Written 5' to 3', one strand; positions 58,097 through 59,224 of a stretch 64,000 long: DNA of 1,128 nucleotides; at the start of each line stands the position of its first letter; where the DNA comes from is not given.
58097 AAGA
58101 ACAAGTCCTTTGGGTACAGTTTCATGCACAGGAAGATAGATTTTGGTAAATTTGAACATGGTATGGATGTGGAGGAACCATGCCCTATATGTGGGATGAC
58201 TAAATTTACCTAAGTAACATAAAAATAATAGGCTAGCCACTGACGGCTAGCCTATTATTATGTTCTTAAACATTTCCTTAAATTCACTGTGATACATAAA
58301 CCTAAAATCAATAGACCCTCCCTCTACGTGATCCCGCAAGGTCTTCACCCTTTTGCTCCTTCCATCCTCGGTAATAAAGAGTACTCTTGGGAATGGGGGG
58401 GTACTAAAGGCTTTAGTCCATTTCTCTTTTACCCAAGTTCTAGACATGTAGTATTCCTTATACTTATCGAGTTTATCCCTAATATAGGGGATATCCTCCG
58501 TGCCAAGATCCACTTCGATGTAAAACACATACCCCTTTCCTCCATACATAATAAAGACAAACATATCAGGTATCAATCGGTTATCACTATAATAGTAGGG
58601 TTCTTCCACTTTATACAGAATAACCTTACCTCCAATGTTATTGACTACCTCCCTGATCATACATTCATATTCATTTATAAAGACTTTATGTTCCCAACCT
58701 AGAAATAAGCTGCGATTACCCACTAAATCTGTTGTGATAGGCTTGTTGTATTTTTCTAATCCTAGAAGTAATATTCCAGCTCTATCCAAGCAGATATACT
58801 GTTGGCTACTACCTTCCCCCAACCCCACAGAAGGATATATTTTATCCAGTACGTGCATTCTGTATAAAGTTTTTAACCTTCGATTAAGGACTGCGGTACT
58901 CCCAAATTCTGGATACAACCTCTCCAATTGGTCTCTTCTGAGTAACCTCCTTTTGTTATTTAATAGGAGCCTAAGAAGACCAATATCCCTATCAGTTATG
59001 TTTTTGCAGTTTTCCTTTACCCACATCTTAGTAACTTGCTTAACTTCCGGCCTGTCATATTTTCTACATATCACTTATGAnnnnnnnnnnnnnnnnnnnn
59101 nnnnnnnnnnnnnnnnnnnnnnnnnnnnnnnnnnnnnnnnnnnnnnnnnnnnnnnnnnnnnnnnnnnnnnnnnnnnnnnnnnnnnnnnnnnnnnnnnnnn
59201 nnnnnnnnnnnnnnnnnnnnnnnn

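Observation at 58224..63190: Opposite-strand five-gene cassette: membrane proteins, giant FtsK/HerA/VirB4-like ATPase and Replic_Relax-like wHTH protein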

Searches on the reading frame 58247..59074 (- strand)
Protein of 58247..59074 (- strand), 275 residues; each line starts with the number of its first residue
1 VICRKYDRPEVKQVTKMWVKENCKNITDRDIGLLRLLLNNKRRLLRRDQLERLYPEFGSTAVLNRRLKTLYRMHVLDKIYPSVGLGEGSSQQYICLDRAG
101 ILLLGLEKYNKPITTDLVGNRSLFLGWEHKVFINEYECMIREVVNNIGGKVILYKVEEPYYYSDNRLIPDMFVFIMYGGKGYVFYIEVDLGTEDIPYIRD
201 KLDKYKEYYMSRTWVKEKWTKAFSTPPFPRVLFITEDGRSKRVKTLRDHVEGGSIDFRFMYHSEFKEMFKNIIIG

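Call 4: search_protein_families(library=pfam, proteins=[window:58247-59074:-], max_evalue=1)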
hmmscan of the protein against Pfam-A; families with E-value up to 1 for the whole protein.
window:58247-59074:- (275 aa): 1 family
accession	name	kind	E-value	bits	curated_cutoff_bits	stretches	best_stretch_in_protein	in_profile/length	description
PF13814.12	Replic_Relax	-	3.2e-15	57.1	25.3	1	41-216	6-183/191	Replication-relaxation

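Call 6: search_protein_families(library=phrogs, proteins=[window:58247-59074:-], max_evalue=0.01)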
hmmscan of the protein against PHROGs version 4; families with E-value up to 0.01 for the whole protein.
window:58247-59074:- (275 aa): 2 families
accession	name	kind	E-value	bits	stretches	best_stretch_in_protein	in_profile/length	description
phrog_9381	-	DNA, RNA and nucleotide metabolism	1.1e-93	314.8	1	4-272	7-284/288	replication initiation by nicking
phrog_2190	-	DNA, RNA and nucleotide metabolism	3.7e-06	28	1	153-261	97-192/197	replication initiation protein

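Call 12: search_protein_families(library=ncbifam, proteins=[window:58247-59074:-], max_evalue=1)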
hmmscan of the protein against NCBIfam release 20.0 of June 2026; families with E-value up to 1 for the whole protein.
window:58247-59074:- (275 aa): 0 families

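Call 13: search_protein_families(library=padloc, proteins=[window:58247-59074:-], max_evalue=1)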
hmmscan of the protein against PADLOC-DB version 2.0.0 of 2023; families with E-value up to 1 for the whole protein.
window:58247-59074:- (275 aa): 0 families

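Call 36: search_dna_similar(query=window:58247-59074:-, collection=phages, mode=protein, max_rows=60, rows=spread, max_evalue=0.001)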
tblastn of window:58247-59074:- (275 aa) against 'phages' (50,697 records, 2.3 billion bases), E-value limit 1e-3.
Records with a match: 65; places in all: 66; records where one place covers at least 80% of the query: 61.
Best place of each record, by identity: <60% 65.
By first word of the organism name: Bacillus 65.
By host as written in the record: Bacillus anthracis Sterne 10; Bacillus subtilis 9; Bacillus subtilis BEST7003 8; Bacillus cereus 8; Bacillus anthracis 7; Bacillus subtilis Delta6 2; Bacillus cereus HER1399 2; Bacillus cereus BGSC 6E1 2; and 13 more.
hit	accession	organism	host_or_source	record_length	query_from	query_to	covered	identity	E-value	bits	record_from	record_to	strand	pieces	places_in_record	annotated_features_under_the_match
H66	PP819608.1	Bacillus phage Adastra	Bacillus subtilis CU 1065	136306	1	269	98%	59.5%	3e-95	311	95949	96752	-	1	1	hypothetical protein (x2)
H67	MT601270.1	Bacillus phage vB_BsuM-Goe9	Bacillus subtilis Delta6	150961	1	272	99%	58.1%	8e-94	308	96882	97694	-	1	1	putative plasmid replication-relaxation protein | putative P-loop containing nucleoside triphosphate hydrolase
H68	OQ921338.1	Bacillus phage SPO1L3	Bacillus subtilis BEST7003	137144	1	272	99%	57.7%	1e-93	307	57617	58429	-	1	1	hypothetical protein (x2)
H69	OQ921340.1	Bacillus phage SPO1L5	Bacillus subtilis BEST7003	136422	1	272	99%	57.7%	1e-93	307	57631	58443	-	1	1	hypothetical protein (x2)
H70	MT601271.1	Bacillus phage vB_BsuM-Goe10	Bacillus subtilis Delta6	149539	1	272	99%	57.7%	1e-93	307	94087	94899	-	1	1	putative plasmid replication-relaxation protein | putative P-loop containing nucleoside triphosphate hydrolase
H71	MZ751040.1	Bacillus phage phi18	Bacillus subtilis subsp. subtilis str. ...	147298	1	272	99%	57.7%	2e-93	306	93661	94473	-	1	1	hypothetical protein (x2)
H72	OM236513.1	Bacillus phage SP82G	Bacillus subtilis BEST7003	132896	1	269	98%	57.2%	5e-92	302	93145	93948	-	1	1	hypothetical protein (x2)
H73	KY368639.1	Bacillus phage vB_BsuM-Goe2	Bacillus subtilis Goe2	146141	1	269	98%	57.2%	5e-92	302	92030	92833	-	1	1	plasmid replication-relaxation protein | hypothetical protein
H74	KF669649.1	Bacillus phage CampHawk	Bacillus subtilis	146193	1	269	98%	57.2%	5e-92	302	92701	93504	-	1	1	plasmid replication-relaxation protein | hypothetical protein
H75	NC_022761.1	Bacillus phage CampHawk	Bacillus subtilis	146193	1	269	98%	57.2%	5e-92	302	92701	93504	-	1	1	replication initiation by nicking | hypothetical protein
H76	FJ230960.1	Bacillus phage SPO1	Bacillus subtilis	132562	1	269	98%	57.2%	5e-92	302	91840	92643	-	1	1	27.3: gp27.3 | 27.4: gp27.4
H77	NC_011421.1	Bacillus phage SPO1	Bacillus subtilis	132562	1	269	98%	57.2%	5e-92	302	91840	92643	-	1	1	27.3: replication initiation by nicking | 27.4: gp27.4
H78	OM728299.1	Bacillus phage vB_BsuM-Goe19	Bacillus subtilis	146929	1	269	98%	56.9%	1e-91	301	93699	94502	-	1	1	hypothetical protein (x2)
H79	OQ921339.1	Bacillus phage SPO1L4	Bacillus subtilis BEST7003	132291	1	269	98%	56.9%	2e-91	301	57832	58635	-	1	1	hypothetical protein (x2)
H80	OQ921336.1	Bacillus phage SPO1L1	Bacillus subtilis BEST7003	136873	1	269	98%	56.1%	7e-91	299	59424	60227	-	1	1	hypothetical protein (x2)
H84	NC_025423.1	Bacillus phage CP-51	Bacillus cereus HER1399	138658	6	275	98%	47.4%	1e-76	258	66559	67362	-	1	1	replication initiation by nicking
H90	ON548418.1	Bacillus phage vB_BanS-Thrax2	Bacillus anthracis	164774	4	272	98%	27.6%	1e-11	70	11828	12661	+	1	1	replication-relaxation family protein | type IV secretory system conjugative DNA transfer family protein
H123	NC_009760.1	Bacillus phage 0305phi8-36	Bacillus thuringiensis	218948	66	272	75%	25.9%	9e-12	71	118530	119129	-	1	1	ORF200: replication initiation by nicking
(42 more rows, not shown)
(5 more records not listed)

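Call 41: find_homologous_proteins(query=window:58247-59074:-, max_evalue=0.001)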
Query window:58247-59074:- (275 aa): 60 proteins with E <= 0.001 among 617 candidates.
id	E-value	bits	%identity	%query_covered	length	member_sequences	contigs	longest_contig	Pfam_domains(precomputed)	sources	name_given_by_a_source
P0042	4.5e-185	631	100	100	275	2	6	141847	PF13814.13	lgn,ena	-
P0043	3.7e-119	415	62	100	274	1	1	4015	PF13814.13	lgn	-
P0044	6.8e-119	414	64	99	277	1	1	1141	PF13814.13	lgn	-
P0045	1.4e-117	410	62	100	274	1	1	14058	PF13814.13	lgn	-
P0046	3.9e-117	408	64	99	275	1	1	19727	PF13814.13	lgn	-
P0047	4.9e-115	402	60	99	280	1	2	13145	PF13814.13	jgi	jgi:hypothetical protein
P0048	1.5e-112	393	61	99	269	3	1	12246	PF13814.13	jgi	-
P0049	1.2e-111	390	61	96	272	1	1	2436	PF13814.13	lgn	-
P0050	6.9e-111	388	61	99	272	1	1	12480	PF13814.13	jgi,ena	jgi:hypothetical protein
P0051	1.4e-110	387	61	98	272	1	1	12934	PF13814.13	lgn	-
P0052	1.2e-109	384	61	100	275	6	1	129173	PF13814.13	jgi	jgi:hypothetical protein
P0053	1.3e-109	384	61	97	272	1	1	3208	PF13814.13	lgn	-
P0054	2.7e-109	383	59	97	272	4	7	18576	PF13814.13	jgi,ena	-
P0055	3.0e-109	383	61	95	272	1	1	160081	PF13814.13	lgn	-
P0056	3.1e-109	383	61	98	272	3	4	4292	PF13814.13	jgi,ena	-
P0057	6.6e-109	381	60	99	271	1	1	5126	PF13814.13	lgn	-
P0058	7.5e-109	381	58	100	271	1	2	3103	PF13814.13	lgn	-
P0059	8.0e-109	381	60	97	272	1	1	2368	PF13814.13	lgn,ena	-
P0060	2.6e-108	380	58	98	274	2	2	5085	PF13814.13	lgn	-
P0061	2.7e-108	379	59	97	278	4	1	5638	PF13814.13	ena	-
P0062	5.6e-108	378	56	99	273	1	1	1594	PF13814.13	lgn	-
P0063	8.7e-108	378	58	99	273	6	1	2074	PF13814.13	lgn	-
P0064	3.6e-107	376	58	99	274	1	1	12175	PF13814.13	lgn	-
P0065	8.6e-107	375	59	99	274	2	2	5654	PF13814.13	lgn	-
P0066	4.4e-106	372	59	98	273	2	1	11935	PF13814.13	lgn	-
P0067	5.8e-106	372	59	99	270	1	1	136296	PF13814.13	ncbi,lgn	ncbi:hypothetical protein D1872_51970 [compost metagenome]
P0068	1.5e-105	370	57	98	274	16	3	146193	PF13814.13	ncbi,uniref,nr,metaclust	ncbi:plasmid replication-relaxation protein [Bacillus phage CampHawk]|uniref:Plasmid replication-rel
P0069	3.0e-105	369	58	99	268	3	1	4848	PF13814.13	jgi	jgi:hypothetical protein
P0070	3.7e-105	369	58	99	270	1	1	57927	PF13814.13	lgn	-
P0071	5.6e-105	369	57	98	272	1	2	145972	PF13814.13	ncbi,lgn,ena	-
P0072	5.8e-104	365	56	99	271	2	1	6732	PF13814.13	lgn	-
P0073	5.6e-103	362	54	98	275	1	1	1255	PF13814.13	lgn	-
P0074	5.1e-102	359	56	97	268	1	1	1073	PF13814.13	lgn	-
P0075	6.0e-102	359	57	100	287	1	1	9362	PF13814.13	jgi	jgi:hypothetical protein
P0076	4.1e-101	356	57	99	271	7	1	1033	PF13814.13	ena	-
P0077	4.3e-101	356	54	99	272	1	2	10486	PF13814.13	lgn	-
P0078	6.3e-101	355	53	99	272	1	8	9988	PF13814.13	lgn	-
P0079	9.8e-101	355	54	99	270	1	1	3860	PF13814.13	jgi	jgi:hypothetical protein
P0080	6.8e-100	352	55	99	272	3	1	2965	PF13814.13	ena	-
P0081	2.3e-99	350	54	99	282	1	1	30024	PF13814.13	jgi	jgi:hypothetical protein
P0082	2.9e-99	350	57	99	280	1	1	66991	PF13814.13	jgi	jgi:Replication-relaxation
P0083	9.3e-99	348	53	99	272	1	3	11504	PF13814.13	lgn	-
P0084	9.8e-99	348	53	99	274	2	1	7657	PF13814.13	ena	-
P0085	3.3e-98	346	55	99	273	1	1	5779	PF13814.13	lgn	-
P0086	1.0e-97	345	55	100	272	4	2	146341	PF13814.13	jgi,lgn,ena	-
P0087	1.6e-97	344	56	99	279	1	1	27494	PF13814.13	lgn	-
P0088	3.2e-97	343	55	98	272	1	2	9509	PF13814.13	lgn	-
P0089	6.9e-96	339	54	94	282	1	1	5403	PF13814.13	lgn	-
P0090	8.6e-96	338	54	99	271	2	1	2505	PF13814.13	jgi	-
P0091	4.1e-94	333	55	95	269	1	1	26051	PF13814.13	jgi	jgi:hypothetical protein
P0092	3.0e-92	327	56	99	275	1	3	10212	PF13814.13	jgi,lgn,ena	-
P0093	2.9e-86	307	50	99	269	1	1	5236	PF13814.13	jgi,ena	-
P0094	5.5e-82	293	47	98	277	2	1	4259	PF13814.13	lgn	-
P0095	1.8e-81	291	50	98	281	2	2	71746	PF13814.13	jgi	jgi:hypothetical protein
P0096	1.3e-79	285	59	74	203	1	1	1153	PF13814.13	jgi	jgi:hypothetical protein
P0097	5.1e-71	257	62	69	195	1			PF13814.13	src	-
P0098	8.2e-64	234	44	99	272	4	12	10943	PF13814.13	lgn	-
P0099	3.5e-61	225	47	83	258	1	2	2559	PF13814.13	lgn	-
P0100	9.0e-53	197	53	55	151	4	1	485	PF13814.13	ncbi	ncbi:hypothetical protein D3C79_923800 [compost metagenome]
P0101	1.1e-52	197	46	84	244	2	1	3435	PF13814.13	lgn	-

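Call 45: search_solved_structures(query=A2, max_evalue=10, show_alignments=2)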
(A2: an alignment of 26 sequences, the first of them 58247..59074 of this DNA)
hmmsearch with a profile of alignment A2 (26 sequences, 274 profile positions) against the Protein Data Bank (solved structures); distinct sequences matched with E-value up to 10: 1.
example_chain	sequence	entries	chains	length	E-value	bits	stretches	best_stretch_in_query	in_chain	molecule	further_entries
4i95_A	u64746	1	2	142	0.55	12.4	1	184-229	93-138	Putative uncharacterized protein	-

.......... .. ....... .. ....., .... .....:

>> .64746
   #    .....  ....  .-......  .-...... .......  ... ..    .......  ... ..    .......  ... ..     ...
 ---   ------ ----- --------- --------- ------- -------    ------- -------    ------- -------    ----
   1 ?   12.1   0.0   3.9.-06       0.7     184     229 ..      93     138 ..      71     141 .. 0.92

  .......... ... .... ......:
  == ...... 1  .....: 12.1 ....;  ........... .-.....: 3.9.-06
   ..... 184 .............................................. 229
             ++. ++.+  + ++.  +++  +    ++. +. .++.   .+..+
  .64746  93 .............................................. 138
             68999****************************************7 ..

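Call 56: get_annotated_region(hit=H90, flank=6000)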
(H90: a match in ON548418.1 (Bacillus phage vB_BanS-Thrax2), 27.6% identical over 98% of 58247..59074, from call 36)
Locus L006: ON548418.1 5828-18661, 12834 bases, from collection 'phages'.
description: Bacillus phage vB_BanS-Thrax2, complete genome.
organism: Bacillus phage vB_BanS-Thrax2 (NCBI taxid 2951250)
taxonomy: Viruses; Duplodnaviria; Heunggongvirae; Uroviricota; Caudoviricetes
host: Bacillus anthracis; source: soil; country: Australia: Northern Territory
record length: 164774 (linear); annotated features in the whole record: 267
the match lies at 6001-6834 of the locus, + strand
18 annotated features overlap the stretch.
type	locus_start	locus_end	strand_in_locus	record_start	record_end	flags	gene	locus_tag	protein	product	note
CDS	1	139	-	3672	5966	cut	-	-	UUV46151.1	RecD-like DNA helicase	-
CDS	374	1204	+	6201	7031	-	-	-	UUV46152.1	ParM family protein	-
CDS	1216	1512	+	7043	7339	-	-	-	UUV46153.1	hypothetical protein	-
CDS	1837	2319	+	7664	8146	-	-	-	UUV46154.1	hypothetical protein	-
CDS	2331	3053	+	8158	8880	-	-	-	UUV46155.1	M23 family metallopeptidase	-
CDS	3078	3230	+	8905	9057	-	-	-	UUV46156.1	hypothetical protein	-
CDS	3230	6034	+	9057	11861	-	-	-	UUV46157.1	type IV secretory system conjugative DNA transfer family protein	-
CDS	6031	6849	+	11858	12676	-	-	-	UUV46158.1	replication-relaxation family protein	-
CDS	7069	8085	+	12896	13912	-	-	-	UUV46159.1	site-specific tyrosine recombinase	-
CDS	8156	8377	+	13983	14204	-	-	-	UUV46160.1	hypothetical protein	-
CDS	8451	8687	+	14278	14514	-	-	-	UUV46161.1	hypothetical protein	-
CDS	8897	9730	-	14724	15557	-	-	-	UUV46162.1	replication initiator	-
CDS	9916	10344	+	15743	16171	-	-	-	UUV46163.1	transcriptional regulator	-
CDS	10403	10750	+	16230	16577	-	-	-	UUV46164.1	hypothetical protein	-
CDS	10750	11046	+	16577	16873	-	-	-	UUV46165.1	hypothetical protein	-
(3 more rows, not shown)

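Call 57: get_annotated_region(hit=H123, flank=8000)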
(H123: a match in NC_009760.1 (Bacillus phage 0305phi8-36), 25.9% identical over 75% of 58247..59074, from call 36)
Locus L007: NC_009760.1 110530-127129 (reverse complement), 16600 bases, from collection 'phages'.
description: Bacillus phage 0305phi8-36, complete genome.
organism: Bacillus phage 0305phi8-36 (NCBI taxid 458639)
taxonomy: Viruses; Duplodnaviria; Heunggongvirae; Uroviricota; Caudoviricetes
host: Bacillus thuringiensis; source: -; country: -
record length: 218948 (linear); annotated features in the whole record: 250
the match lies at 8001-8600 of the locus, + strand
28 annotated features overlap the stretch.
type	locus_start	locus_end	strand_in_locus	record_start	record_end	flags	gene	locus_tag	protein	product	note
CDS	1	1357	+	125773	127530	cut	ORF209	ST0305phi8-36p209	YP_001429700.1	low copy number virion structural protein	gp209; low copy number virion structural protein detected by mass spectrometry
CDS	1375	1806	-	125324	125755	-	ORF208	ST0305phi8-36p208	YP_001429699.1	predicted transcription regulator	gp208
CDS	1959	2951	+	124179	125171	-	ORF207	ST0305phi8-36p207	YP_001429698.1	partition protein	gp207; similar to mreB-like rod determination proteins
CDS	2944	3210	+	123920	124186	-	ORF206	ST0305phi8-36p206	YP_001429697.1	hypothetical protein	gp206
CDS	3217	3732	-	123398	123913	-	ORF205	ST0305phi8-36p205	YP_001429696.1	low copy number virion structural protein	gp205; low copy number virion structural protein detected by mass spectrometry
CDS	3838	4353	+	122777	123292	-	ORF204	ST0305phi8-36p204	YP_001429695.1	hypothetical protein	gp204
CDS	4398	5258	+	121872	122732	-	ORF203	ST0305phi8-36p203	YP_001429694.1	hypothetical protein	gp203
CDS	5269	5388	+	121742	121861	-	ORF202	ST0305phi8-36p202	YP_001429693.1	hypothetical protein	gp202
CDS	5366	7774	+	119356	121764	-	ORF201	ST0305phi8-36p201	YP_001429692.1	hypothetical protein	gp201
CDS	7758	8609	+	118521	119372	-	ORF200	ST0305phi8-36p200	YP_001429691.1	replication initiation by nicking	gp200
CDS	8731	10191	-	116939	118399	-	ORF199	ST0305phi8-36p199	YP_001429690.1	virion structural protein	gp199; virion structural protein detected by mass spectrometry; contains domains with Ig folds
CDS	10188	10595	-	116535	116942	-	ORF198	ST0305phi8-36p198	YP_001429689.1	low copy number virion structural protein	gp198; contains fibronectin type III domain; low copy number virion structural protein detected by mass spectrometry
CDS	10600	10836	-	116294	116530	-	ORF197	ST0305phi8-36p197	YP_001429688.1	low copy number virion structural protein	gp197; single peptide detected by mass spectrometry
CDS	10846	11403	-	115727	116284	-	ORF196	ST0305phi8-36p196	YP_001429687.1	thymidine kinase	gp196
CDS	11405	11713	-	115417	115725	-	ORF195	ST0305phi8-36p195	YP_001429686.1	hypothetical protein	gp195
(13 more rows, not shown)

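Call 58: get_annotated_region(hit=H84, flank=7000)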
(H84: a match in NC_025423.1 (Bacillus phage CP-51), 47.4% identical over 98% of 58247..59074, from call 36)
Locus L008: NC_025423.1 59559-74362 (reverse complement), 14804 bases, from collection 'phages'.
description: Bacillus phage CP-51, complete genome.
organism: Bacillus phage CP-51 (NCBI taxid 1391188)
taxonomy: Viruses; Duplodnaviria; Heunggongvirae; Uroviricota; Caudoviricetes; Herelleviridae; Spounavirinae; Siminovitchvirus; Siminovitchvirus CP51
host: Bacillus cereus HER1399; source: soil; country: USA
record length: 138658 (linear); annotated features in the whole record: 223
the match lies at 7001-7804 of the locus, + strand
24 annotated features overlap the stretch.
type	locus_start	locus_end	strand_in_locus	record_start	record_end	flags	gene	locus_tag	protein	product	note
CDS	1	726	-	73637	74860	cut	-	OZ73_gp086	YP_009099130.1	thymidylate synthase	gp100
CDS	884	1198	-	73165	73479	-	-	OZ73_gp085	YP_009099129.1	head decoration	gp99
CDS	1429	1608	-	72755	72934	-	-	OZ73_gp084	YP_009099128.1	hypothetical protein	gp98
CDS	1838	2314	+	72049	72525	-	-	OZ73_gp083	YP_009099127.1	hypothetical protein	gp97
CDS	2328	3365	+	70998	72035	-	-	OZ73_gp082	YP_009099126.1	partition protein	gp96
CDS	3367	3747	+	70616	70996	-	-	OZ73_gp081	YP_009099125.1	hypothetical protein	gp95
CDS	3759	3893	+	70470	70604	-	-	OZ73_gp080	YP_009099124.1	hypothetical protein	gp94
CDS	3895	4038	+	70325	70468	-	-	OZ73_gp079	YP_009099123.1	hypothetical protein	gp93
CDS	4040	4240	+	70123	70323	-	-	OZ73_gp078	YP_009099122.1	hypothetical protein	gp92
CDS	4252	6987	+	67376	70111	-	-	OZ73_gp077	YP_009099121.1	hypothetical protein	gp91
CDS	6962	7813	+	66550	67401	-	-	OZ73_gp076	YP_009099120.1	replication initiation by nicking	gp90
CDS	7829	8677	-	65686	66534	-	-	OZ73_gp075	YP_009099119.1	hypothetical protein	gp89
CDS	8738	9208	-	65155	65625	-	-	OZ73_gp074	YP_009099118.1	hypothetical protein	gp88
CDS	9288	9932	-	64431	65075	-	-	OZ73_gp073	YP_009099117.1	putative sigma factor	gp87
CDS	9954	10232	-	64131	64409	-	-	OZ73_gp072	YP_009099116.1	hypothetical protein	gp86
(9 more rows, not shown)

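Call 61: predict_structure(alignment_id=A2)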
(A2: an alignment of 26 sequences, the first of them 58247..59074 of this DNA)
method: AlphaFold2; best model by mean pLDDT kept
length: 275 residues; sequences in the alignment: 26
mean_pLDDT: 90.8   pTM: 0.84
mean pLDDT of the five models: 90.8, 90.4, 90.1, 90.0, 89.2
residues with pLDDT >= 90: 219; 70-90: 40; 50-70: 6; < 50: 10
segments of 3 or more residues with pLDDT < 50: 1-10
pLDDT, mean of each block of 10 residues (from residue 1): 39 80 93 93 89 93 95 94 72 93 89 88 90 95 97 96 96 97 97 93 97 96 96 95 96 94 97 93
secondary structure, 60 per line:
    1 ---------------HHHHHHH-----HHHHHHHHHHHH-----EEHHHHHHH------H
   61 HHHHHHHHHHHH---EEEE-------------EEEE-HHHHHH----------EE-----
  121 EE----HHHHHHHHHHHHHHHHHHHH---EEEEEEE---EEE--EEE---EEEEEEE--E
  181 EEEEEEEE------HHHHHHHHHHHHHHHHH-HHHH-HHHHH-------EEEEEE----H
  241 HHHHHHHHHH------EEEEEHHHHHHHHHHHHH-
elements in order: H16-22 H28-39 H47-53 H60-72 E76-79 E93-96 H98-103 H127-146 E150-156 E160-162 E165-167 E171-177 E180-188 H195-211 H213-216 H218-222 E230-235 H240-250 E257-261 H262-274

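Call 65: search_protein_families(library=pfam, proteins=[L006:3230-6034:+, L007:5366-7774:+], max_evalue=0.01)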
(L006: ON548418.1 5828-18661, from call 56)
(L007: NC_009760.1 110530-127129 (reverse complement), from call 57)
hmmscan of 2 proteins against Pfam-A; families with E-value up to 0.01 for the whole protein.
L006:3230-6034:+ (934 aa): 0 families

L007:5366-7774:+ (802 aa): 0 families

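Call 66: search_protein_families(library=pfam, proteins=[L006:1837-2319:+, L006:2331-3053:+, L007:4398-5258:+, L007:3838-4353:+], max_evalue=0.1)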
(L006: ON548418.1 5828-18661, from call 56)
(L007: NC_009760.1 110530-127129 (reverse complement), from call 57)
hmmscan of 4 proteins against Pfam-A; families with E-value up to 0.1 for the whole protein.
L006:1837-2319:+ (160 aa): 0 families

L006:2331-3053:+ (240 aa): 1 family
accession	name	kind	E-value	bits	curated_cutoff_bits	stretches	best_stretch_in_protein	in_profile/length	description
PF01551.29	Peptidase_M23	-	2.7e-18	66.4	28.7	1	27-122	2-93/96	Peptidase family M23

L007:4398-5258:+ (286 aa): 0 families

L007:3838-4353:+ (171 aa): 2 families
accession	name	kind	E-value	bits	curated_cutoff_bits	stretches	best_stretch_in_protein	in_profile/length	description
PF18895.5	T4SS_pilin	-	0.00097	19.6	26.6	1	96-155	8-71/71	Type IV secretion system pilin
PF20479.3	TMEM128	-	0.04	14.8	23.9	1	83-159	25-96/124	TMEM128 protein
